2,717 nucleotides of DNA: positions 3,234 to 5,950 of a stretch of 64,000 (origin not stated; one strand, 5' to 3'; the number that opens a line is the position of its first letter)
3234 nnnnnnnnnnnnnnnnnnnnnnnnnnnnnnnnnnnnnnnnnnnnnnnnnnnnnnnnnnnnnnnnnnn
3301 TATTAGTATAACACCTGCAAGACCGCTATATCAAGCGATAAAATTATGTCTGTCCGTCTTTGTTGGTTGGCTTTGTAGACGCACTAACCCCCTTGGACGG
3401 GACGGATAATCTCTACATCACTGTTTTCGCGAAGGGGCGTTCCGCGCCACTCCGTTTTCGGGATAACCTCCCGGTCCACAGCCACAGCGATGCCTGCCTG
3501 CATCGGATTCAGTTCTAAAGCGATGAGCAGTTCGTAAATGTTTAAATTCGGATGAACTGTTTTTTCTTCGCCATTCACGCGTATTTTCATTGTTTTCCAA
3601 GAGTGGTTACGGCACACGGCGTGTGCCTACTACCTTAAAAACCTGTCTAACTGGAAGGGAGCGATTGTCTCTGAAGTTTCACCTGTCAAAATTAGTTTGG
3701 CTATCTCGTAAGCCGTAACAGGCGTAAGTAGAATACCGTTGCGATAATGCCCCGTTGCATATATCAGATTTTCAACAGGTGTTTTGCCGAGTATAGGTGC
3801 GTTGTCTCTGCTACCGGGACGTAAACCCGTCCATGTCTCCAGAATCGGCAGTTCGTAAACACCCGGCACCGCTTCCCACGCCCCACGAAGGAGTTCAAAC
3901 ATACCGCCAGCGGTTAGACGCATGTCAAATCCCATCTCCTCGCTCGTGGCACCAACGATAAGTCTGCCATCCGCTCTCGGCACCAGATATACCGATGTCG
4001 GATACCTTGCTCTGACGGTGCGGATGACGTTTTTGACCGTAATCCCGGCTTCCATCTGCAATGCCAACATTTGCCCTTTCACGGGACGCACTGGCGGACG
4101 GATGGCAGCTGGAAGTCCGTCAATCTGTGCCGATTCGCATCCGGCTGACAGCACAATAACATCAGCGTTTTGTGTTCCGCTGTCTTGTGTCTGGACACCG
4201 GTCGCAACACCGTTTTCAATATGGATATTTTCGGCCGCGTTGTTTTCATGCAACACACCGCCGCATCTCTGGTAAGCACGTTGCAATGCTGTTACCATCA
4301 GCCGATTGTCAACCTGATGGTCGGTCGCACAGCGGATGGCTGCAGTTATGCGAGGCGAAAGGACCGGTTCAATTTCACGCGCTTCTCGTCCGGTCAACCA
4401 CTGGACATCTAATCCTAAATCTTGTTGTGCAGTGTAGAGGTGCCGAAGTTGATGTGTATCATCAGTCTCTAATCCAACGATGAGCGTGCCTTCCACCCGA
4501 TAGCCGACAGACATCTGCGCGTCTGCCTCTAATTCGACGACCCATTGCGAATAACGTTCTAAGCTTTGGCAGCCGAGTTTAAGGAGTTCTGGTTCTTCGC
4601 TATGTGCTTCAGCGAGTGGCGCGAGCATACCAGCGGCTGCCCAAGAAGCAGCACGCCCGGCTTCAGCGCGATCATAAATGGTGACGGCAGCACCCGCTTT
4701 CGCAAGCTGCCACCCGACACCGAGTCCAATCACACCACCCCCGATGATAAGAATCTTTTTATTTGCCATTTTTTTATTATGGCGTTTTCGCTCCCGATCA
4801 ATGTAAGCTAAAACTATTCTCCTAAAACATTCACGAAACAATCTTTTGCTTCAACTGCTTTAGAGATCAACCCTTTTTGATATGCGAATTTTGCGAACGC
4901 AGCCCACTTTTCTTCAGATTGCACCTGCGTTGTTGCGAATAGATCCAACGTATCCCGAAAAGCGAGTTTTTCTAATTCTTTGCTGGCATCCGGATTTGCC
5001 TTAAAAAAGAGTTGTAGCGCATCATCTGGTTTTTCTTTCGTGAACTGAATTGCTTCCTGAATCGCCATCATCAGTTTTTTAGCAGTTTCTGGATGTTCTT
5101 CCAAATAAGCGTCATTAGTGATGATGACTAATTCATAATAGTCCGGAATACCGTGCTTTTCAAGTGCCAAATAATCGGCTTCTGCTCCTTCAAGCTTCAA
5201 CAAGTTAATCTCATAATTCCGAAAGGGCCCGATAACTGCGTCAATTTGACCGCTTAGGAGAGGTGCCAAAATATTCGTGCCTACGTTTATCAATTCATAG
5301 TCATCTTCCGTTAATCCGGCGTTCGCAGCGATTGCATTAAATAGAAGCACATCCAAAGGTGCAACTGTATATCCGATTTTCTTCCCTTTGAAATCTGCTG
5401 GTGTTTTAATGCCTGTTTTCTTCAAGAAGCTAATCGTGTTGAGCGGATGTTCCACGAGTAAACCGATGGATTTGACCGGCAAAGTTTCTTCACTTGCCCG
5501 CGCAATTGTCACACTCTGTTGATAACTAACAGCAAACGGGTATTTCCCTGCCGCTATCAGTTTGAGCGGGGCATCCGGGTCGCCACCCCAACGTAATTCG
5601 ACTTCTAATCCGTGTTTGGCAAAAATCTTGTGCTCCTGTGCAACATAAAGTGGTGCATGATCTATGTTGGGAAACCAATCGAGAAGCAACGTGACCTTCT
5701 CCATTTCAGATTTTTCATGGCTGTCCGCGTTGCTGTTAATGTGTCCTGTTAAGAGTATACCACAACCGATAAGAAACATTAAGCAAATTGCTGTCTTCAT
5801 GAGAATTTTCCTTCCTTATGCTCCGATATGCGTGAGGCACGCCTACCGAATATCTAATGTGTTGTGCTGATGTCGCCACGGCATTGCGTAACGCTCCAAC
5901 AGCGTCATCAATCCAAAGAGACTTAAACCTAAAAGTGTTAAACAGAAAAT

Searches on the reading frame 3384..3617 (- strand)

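Call 49: search_protein_families(library=pfam, proteins=[window:3384-3617:-], max_evalue=0.001)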
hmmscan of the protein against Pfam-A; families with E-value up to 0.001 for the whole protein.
window:3384-3617:- (77 aa): 1 family
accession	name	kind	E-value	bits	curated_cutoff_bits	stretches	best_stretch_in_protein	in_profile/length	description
PF02597.26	ThiS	-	3.5e-12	47.1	22.5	1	12-77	1-76/76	ThiS family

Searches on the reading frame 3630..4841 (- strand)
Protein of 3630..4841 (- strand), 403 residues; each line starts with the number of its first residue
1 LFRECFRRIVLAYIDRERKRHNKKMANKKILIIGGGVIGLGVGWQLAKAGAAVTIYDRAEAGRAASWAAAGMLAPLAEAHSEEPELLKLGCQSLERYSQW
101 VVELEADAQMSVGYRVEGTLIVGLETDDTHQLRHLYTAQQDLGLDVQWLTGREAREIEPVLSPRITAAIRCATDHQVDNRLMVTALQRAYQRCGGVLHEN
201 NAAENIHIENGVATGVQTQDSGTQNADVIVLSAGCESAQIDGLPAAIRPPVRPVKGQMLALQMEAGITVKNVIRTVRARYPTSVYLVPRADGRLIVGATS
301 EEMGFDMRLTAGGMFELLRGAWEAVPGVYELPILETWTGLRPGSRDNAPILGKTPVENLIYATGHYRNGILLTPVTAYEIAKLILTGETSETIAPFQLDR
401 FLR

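Call 49: search_protein_families(library=pfam, proteins=[window:3630-4841:-], max_evalue=0.001)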
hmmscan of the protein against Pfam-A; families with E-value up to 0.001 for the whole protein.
window:3630-4841:- (403 aa): 6 families
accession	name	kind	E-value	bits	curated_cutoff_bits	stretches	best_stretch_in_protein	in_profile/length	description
PF01266.30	DAO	-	8.5e-70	236.5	27.9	1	29-383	1-353/353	FAD dependent oxidoreductase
PF07992.20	Pyr_redox_2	-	1e-06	28.9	26.1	1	17-60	133-175/291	Pyridine nucleotide-disulphide oxidoreductase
PF03486.20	HI0933_like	-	0.00015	21.8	50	0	29-62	2-36/244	HI0933-like protein Rossmann domain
PF13450.12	NAD_binding_8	-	0.00019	22.1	21.9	1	32-71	1-42/68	NAD(P)-binding Rossmann-like domain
PF02558.23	ApbA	-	0.00031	20.8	22.2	1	30-71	1-40/150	Ketopantoate reductase PanE/ApbA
PF00890.30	FAD_binding_2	-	0.00075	19.2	20.4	0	30-273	2-246/414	FAD binding domain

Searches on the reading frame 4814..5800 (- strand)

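Call 49: search_protein_families(library=pfam, proteins=[window:4814-5800:-], max_evalue=0.001)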
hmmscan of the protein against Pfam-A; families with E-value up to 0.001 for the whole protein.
window:4814-5800:- (328 aa): 3 families
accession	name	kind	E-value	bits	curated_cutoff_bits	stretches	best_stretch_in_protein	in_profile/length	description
PF09084.16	NMT1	-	4.3e-64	216.8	20.5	1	45-261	1-216/216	NMT1/THI5 like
PF13379.11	NMT1_2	-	3.6e-09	37.2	24.7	1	33-258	3-241/252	NMT1-like family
PF16525.10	MHB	-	0.00084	19.9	27.4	0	229-279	19-65/77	Haemophore, haem-binding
